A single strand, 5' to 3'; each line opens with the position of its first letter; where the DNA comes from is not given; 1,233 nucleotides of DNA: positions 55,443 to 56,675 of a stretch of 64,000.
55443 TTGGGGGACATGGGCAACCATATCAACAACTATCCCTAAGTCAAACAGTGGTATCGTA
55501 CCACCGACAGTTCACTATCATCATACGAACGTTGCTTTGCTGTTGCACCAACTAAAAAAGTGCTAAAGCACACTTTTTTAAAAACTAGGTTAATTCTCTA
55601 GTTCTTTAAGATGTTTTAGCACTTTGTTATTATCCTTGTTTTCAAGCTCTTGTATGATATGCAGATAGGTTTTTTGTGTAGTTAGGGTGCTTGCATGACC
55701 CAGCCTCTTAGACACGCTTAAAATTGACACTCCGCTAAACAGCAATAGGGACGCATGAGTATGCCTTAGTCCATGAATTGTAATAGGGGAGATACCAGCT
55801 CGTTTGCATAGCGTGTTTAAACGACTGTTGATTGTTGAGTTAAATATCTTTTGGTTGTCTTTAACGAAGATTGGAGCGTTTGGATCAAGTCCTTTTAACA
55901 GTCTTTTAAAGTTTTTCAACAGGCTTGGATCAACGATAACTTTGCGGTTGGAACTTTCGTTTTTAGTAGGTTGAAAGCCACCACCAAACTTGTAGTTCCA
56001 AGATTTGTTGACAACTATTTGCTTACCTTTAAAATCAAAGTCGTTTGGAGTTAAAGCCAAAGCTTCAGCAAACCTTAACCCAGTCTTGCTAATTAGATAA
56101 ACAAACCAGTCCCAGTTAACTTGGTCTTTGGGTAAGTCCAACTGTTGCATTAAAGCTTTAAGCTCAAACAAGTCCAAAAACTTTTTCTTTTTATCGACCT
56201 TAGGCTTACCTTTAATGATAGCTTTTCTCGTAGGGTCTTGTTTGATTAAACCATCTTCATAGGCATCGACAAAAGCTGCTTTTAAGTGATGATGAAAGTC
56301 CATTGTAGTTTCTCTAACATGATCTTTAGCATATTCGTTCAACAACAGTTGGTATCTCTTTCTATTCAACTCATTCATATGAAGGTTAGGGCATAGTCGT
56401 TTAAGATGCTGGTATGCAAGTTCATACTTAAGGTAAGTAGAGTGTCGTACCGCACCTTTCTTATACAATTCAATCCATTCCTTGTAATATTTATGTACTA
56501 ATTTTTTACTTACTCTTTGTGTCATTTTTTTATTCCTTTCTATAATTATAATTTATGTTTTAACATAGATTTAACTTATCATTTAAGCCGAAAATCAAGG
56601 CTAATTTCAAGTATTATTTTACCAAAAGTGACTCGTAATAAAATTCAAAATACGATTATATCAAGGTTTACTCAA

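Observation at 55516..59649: Tyrosine recombinase flanked by inverted identical 29-34-bp segments that coincide with the conserved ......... junction of three adhesin paralogues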

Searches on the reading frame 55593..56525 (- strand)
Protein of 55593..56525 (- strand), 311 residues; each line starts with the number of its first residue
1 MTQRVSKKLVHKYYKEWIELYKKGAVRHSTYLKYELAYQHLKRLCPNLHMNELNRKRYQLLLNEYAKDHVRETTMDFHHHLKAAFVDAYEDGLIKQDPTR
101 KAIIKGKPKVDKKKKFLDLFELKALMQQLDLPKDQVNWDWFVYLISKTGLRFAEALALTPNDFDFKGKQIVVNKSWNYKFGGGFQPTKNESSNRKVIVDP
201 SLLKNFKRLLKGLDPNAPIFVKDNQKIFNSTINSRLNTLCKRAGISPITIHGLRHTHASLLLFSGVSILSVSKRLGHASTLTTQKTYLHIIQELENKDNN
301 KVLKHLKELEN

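Call 10: search_protein_families(library=pfam, proteins=[window:55593-56525:-], max_evalue=0.01)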
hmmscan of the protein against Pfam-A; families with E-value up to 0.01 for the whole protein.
window:55593-56525:- (311 aa): 3 families
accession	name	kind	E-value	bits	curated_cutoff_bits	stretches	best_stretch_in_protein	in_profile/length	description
PF00589.27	Phage_integrase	-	1.1e-22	81.1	27.1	1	115-290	1-168/172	Phage integrase family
PF13102.12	Phage_int_SAM_5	-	1.9e-07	31.8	22.3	1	11-100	3-94/98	Phage integrase SAM-like domain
PF14659.12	Phage_int_SAM_3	-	0.0071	17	22.6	1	12-64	4-56/58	Phage integrase, N-terminal SAM-like domain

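Call 16: search_dna_similar(query=window:55593-56525:-, collection=plasmids, mode=protein, max_rows=60, max_evalue=1e-40)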
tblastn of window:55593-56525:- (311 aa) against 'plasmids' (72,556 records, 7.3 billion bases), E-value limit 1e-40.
Records with a match: 58; places in all: 77; records where one place covers at least 80% of the query: 58.
Best place of each record, by identity: >=99% 1; 60-80% 38; <60% 19.
By first word of the organism name: Ligilactobacillus 42; Lactobacillus 4; Enterococcus 3; Listeria 2; Levilactobacillus 2; Lactiplantibacillus 2; Aerococcus 1; Mycoplasmopsis 1; Mesomycoplasma 1.
By predicted mobility (MOB-suite, as given by PLSDB): non-mobilizable 41; mobilizable 15; conjugative 2.
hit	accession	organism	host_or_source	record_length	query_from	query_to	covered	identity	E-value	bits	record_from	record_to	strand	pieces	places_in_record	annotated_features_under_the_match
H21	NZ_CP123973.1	Ligilactobacillus salivarius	pure culture,pig intestine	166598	1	311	100%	99.4%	0e+0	582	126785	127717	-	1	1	site-specific integrase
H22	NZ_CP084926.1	Ligilactobacillus salivarius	Homo sapiens,mixed culture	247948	1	309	99%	71.3%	1e-132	422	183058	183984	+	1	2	site-specific integrase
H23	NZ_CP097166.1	Ligilactobacillus salivarius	Homo sapiens,single cell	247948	1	309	99%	71.3%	1e-132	422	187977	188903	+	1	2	site-specific integrase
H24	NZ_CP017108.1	Ligilactobacillus salivarius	Gallus gallus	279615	1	309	99%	71.3%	1e-132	422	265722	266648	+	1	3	site-specific integrase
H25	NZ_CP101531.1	Ligilactobacillus salivarius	Xinyang black-feather laying hens,mixed ...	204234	1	309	99%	71.3%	2e-132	422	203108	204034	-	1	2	site-specific integrase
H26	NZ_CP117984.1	Ligilactobacillus salivarius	cell culture,raw chicken meat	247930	1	309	99%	70.6%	3e-131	418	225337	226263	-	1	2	site-specific integrase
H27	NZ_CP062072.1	Ligilactobacillus salivarius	swine,cell culture,feces,feces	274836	1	309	99%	70.6%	3e-131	418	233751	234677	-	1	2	site-specific integrase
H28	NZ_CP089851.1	Ligilactobacillus salivarius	Pig,faecal sample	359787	1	309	99%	70.6%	3e-131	418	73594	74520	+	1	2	site-specific integrase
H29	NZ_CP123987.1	Ligilactobacillus salivarius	Homo sapiens,cell culture,oral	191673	1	309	99%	70.6%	1e-129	414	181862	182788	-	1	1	site-specific integrase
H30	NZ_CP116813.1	Ligilactobacillus salivarius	Sus scrofa domesticus,gut sample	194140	1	309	99%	70.6%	1e-129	414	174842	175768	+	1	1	site-specific integrase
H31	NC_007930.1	Ligilactobacillus salivarius UCC118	-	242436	1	309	99%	70.3%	6e-131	417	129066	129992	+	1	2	site-specific integrase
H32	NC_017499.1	Ligilactobacillus salivarius CECT 5713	-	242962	1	309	99%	70.3%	6e-131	417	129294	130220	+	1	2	site-specific integrase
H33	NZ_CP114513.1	Ligilactobacillus salivarius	Meles meles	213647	1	309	99%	70.0%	2e-129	413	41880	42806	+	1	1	site-specific integrase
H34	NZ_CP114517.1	Ligilactobacillus salivarius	Meles meles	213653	1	309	99%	70.0%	2e-129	413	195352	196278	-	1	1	site-specific integrase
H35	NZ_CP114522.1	Ligilactobacillus salivarius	Meles meles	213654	1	309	99%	70.0%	2e-129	413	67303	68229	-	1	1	site-specific integrase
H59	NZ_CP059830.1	Lactobacillus ultunensis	Homo sapiens,isolation from mixed ...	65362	1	309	99%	60.0%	6e-104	340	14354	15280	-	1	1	site-specific integrase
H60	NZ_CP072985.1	Lactobacillus intestinalis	Rat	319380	1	309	99%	58.8%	2e-103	338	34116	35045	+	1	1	site-specific integrase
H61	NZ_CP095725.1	Listeria innocua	Homo sapiens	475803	11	309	96%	59.0%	8e-104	339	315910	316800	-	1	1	site-specific integrase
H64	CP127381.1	Aerococcus tenax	Homo sapiens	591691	4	309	98%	54.1%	1e-92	307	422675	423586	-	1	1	tyrosine-type recombinase/integrase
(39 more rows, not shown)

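Call 17: get_annotated_region(hit=H33, flank=14000)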
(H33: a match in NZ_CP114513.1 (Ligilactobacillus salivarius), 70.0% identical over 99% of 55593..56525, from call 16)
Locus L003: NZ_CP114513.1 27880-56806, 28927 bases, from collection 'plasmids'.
description: Ligilactobacillus salivarius strain S39 plasmid unnamed1, complete sequence
organism: Ligilactobacillus salivarius (NCBI taxid 1624)
taxonomy: Bacteria; Bacillota; Bacilli; Lactobacillales; Lactobacillaceae; Ligilactobacillus; Ligilactobacillus salivarius
host: -; source: Meles meles; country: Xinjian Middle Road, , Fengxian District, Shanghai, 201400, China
typing (MOB-suite, as given by PLSDB): non-mobilizable; replicon rep_cluster_1685
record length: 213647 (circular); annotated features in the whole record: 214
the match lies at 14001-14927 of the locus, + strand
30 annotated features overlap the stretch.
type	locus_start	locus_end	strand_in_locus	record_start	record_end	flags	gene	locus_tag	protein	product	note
CDS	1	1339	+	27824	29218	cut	-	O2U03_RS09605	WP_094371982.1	amino acid permease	GO:0055085 - transmembrane transport [Evidence IEA]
CDS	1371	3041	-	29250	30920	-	-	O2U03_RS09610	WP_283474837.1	IS1182 family transposase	-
CDS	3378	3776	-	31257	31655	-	-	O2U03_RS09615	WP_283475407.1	hypothetical protein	-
CDS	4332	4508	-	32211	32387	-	-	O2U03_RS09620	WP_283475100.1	DUF951 domain-containing protein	-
CDS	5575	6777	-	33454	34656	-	-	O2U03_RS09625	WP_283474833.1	GIY-YIG nuclease family protein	-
CDS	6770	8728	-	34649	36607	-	-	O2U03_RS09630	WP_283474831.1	DEAD/DEAH box helicase family protein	-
CDS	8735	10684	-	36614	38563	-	-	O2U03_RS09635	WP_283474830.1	DNA methyltransferase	-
CDS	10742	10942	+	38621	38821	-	-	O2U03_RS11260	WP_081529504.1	type IIL restriction-modification enzyme MmeI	-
CDS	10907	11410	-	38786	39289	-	-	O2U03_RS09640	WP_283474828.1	type IIL restriction-modification enzyme MmeI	-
CDS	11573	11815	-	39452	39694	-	-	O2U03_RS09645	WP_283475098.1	hypothetical protein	-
CDS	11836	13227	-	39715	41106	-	-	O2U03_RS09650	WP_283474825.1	N-6 DNA methylase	-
CDS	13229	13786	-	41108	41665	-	-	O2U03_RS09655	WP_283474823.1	restriction endonuclease subunit S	-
CDS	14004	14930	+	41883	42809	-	-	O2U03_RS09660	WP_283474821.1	site-specific integrase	GO:0015074 - DNA integration [Evidence IEA]; GO:0006310 - DNA recombination [Evidence IEA]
CDS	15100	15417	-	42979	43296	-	-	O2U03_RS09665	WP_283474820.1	type II toxin-antitoxin system PemK/MazF family toxin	-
CDS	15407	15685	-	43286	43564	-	-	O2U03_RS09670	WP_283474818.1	type II toxin-antitoxin system RelB/DinJ family antitoxin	GO:0006355 - regulation of DNA-templated transcription [Evidence IEA]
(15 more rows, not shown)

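Call 21: get_annotated_region(hit=H32, flank=10000)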
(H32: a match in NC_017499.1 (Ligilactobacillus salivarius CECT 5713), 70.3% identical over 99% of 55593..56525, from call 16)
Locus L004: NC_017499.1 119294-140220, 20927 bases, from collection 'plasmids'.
description: Ligilactobacillus salivarius CECT 5713 plasmid pHN3, complete sequence
organism: Ligilactobacillus salivarius CECT 5713 (NCBI taxid 712961)
taxonomy: Bacteria; Bacillota; Bacilli; Lactobacillales; Lactobacillaceae; Ligilactobacillus; Ligilactobacillus salivarius; Ligilactobacillus salivarius CECT 5713
host: -; source: -; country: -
typing (MOB-suite, as given by PLSDB): mobilizable; replicon rep_cluster_1685; relaxase MOBP
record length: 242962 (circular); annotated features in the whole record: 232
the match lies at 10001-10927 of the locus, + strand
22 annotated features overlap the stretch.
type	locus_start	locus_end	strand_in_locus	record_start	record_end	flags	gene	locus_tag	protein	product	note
CDS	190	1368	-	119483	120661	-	-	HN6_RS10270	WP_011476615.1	restriction endonuclease subunit S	-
CDS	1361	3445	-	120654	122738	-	-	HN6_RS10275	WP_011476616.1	N-6 DNA methylase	GO:0006306 - DNA methylation [Evidence IEA]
CDS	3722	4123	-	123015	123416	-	-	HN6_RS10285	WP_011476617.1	PIN domain-containing protein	-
CDS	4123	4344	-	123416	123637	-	-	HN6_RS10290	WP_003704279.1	type II toxin-antitoxin system prevent-host-death family antitoxin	GO:0008219 - cell death [Evidence IEA]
CDS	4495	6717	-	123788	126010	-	-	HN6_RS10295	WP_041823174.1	SspB-related isopeptide-forming adhesin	GO:0018262 - isopeptide cross-linking [Evidence IEA]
CDS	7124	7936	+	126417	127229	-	-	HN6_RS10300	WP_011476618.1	hypothetical protein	-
CDS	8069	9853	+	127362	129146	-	-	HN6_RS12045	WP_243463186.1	hypothetical protein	-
CDS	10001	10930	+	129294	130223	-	-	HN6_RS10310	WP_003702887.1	site-specific integrase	GO:0015074 - DNA integration [Evidence IEA]; GO:0006310 - DNA recombination [Evidence IEA]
CDS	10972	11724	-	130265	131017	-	-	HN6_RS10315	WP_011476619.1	Fic family protein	-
CDS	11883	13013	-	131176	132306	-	-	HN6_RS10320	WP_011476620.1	XRE family transcriptional regulator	-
CDS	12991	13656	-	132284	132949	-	-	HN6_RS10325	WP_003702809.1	hypothetical protein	-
CDS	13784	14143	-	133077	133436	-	-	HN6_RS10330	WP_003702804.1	hypothetical protein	-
CDS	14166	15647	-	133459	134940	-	-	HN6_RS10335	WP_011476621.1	LPXTG cell wall anchor domain-containing protein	-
CDS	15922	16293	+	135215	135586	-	-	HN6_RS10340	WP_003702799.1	helix-turn-helix transcriptional regulator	-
CDS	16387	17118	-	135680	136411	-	-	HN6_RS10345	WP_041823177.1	Fic family protein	-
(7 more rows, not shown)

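Call 22: get_annotated_region(hit=H22, flank=10000)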
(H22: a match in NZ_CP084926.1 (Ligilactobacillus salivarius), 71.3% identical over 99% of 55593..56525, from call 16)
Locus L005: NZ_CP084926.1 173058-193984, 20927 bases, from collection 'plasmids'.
description: Ligilactobacillus salivarius strain AR809 plasmid pA, complete sequence
organism: Ligilactobacillus salivarius (NCBI taxid 1624)
taxonomy: Bacteria; Bacillota; Bacilli; Lactobacillales; Lactobacillaceae; Ligilactobacillus; Ligilactobacillus salivarius
host: -; source: Homo sapiens,mixed culture; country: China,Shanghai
typing (MOB-suite, as given by PLSDB): mobilizable; replicon rep_cluster_1685; relaxase MOBP
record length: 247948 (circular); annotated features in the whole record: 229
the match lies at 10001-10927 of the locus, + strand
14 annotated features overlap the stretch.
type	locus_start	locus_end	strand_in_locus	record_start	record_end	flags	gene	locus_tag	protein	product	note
CDS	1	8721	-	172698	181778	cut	-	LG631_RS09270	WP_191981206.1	SspB-related isopeptide-forming adhesin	GO:0018262 - isopeptide cross-linking [Evidence IEA]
CDS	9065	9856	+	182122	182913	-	-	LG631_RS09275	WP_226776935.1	hypothetical protein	-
CDS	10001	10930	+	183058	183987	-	-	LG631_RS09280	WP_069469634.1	site-specific integrase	GO:0015074 - DNA integration [Evidence IEA]; GO:0006310 - DNA recombination [Evidence IEA]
CDS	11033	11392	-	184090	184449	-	-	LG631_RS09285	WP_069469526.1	hypothetical protein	-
CDS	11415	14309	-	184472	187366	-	-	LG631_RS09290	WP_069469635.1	SEC10/PgrA surface exclusion domain-containing protein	-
CDS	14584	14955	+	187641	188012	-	-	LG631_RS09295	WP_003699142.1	helix-turn-helix transcriptional regulator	-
CDS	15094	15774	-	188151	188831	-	-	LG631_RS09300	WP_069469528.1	Fic family protein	-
CDS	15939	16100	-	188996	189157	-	-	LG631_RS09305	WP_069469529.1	hypothetical protein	-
CDS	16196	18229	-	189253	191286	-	mobP2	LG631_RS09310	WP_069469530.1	MobP2 family relaxase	-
CDS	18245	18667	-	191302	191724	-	-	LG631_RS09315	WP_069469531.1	hypothetical protein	-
CDS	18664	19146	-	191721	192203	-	-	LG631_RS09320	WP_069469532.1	hypothetical protein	-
CDS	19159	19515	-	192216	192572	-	-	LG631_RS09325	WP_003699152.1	hypothetical protein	-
CDS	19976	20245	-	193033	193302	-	-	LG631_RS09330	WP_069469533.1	BRCT domain-containing protein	-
CDS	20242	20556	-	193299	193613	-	-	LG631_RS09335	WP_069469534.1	glutaredoxin family protein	-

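Call 23: get_annotated_region(hit=H23, flank=10000)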
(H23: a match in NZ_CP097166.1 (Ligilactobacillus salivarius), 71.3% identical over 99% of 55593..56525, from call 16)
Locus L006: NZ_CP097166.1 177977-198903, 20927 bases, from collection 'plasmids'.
description: Ligilactobacillus salivarius strain VHProbi A17 plasmid pA17A, complete sequence
organism: Ligilactobacillus salivarius (NCBI taxid 1624)
taxonomy: Bacteria; Bacillota; Bacilli; Lactobacillales; Lactobacillaceae; Ligilactobacillus; Ligilactobacillus salivarius
host: -; source: Homo sapiens,single cell; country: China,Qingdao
typing (MOB-suite, as given by PLSDB): mobilizable; replicon rep_cluster_1685; relaxase MOBP
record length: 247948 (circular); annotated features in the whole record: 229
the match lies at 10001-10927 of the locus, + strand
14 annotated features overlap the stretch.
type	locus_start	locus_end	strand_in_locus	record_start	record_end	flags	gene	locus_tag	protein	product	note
CDS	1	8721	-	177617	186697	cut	-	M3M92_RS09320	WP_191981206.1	SspB-related isopeptide-forming adhesin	GO:0018262 - isopeptide cross-linking [Evidence IEA]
CDS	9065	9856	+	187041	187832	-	-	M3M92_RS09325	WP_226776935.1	hypothetical protein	-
CDS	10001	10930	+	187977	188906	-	-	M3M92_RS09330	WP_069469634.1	site-specific integrase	GO:0015074 - DNA integration [Evidence IEA]; GO:0006310 - DNA recombination [Evidence IEA]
CDS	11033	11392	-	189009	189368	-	-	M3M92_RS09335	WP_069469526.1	hypothetical protein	-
CDS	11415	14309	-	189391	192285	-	-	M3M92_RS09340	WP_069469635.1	SEC10/PgrA surface exclusion domain-containing protein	-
CDS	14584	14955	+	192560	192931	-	-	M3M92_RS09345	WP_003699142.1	helix-turn-helix transcriptional regulator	-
CDS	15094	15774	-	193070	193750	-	-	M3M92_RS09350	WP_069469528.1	Fic family protein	-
CDS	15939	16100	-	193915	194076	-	-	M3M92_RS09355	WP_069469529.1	hypothetical protein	-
CDS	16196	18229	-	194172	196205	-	mobP2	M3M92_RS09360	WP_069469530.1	MobP2 family relaxase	-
CDS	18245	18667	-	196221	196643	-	-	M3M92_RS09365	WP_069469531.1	hypothetical protein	-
CDS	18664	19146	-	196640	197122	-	-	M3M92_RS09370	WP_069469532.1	hypothetical protein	-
CDS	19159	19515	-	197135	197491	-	-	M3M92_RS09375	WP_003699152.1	hypothetical protein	-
CDS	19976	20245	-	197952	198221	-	-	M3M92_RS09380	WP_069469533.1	BRCT domain-containing protein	-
CDS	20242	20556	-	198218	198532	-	-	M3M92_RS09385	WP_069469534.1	glutaredoxin family protein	-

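Call 24: get_annotated_region(hit=H24, flank=10000)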
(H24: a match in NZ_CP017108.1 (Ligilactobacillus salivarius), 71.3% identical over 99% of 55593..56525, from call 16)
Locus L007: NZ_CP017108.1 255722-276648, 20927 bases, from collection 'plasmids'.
description: Ligilactobacillus salivarius strain CICC 23174 plasmid pLS_1
organism: Ligilactobacillus salivarius (NCBI taxid 1624)
taxonomy: Bacteria; Bacillota; Bacilli; Lactobacillales; Lactobacillaceae; Ligilactobacillus; Ligilactobacillus salivarius
host: -; source: Gallus gallus; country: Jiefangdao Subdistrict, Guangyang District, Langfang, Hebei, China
typing (MOB-suite, as given by PLSDB): mobilizable; replicon rep_cluster_1685; relaxase MOBP
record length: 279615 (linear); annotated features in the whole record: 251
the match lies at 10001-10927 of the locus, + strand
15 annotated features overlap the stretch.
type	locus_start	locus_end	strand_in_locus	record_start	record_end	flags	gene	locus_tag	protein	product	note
CDS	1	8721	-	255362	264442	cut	-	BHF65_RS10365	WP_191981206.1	SspB-related isopeptide-forming adhesin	-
CDS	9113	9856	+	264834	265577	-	-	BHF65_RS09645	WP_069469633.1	hypothetical protein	-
CDS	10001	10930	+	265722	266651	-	-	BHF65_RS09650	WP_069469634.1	site-specific integrase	GO:0015074 - DNA integration [Evidence IEA]; GO:0006310 - DNA recombination [Evidence IEA]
CDS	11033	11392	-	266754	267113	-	-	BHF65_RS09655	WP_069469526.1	hypothetical protein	-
CDS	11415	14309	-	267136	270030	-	-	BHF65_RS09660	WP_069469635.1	SEC10/PgrA surface exclusion domain-containing protein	-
CDS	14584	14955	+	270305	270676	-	-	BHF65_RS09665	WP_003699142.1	helix-turn-helix transcriptional regulator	-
CDS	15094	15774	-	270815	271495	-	-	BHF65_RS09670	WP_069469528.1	Fic family protein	-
CDS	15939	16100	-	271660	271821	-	-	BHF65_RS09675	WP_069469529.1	hypothetical protein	-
CDS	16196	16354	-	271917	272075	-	-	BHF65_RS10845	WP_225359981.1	hypothetical protein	-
CDS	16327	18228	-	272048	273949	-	mobP2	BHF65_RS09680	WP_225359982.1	MobP2 family relaxase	-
CDS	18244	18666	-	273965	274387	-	-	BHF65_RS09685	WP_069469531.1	hypothetical protein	-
CDS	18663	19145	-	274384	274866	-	-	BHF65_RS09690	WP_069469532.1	hypothetical protein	-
CDS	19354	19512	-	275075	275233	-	-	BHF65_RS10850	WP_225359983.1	hypothetical protein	-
CDS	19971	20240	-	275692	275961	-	-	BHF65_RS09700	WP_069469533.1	BRCT domain-containing protein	-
CDS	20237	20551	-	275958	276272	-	-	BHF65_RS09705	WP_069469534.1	glutaredoxin family protein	-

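Call 33: get_annotated_region(hit=H25, flank=12000)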
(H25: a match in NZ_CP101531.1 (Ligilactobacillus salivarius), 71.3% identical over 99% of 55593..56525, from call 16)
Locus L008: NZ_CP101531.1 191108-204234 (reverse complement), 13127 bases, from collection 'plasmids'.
description: Ligilactobacillus salivarius strain SNK-6 plasmid p1, complete sequence
organism: Ligilactobacillus salivarius (NCBI taxid 1624)
taxonomy: Bacteria; Bacillota; Bacilli; Lactobacillales; Lactobacillaceae; Ligilactobacillus; Ligilactobacillus salivarius
host: -; source: Xinyang black-feather laying hens,mixed culture,ileum; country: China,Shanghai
typing (MOB-suite, as given by PLSDB): mobilizable; replicon rep_cluster_1685; relaxase MOBP
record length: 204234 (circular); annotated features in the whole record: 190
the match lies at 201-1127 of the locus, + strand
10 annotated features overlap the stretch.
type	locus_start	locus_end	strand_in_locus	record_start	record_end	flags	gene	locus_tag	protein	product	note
CDS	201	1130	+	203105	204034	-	-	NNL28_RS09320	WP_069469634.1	site-specific integrase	GO:0015074 - DNA integration [Evidence IEA]; GO:0006310 - DNA recombination [Evidence IEA]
CDS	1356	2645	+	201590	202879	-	-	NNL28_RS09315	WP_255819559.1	ISL3 family transposase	-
CDS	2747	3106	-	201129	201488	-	-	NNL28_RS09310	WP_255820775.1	hypothetical protein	-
CDS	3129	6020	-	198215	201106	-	-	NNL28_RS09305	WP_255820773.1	SEC10/PgrA surface exclusion domain-containing protein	-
CDS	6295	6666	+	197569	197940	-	-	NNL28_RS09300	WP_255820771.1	helix-turn-helix transcriptional regulator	-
CDS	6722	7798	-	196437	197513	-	-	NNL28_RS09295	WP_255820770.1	restriction endonuclease subunit S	GO:0006304 - DNA modification [Evidence IEA]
CDS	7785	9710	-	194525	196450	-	-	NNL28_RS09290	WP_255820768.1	N-6 DNA methylase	GO:0006306 - DNA methylation [Evidence IEA]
CDS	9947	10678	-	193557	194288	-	-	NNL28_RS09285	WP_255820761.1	Fic family protein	-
CDS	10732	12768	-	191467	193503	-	mobP2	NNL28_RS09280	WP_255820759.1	MobP2 family relaxase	-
CDS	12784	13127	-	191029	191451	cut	-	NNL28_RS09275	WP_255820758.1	hypothetical protein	-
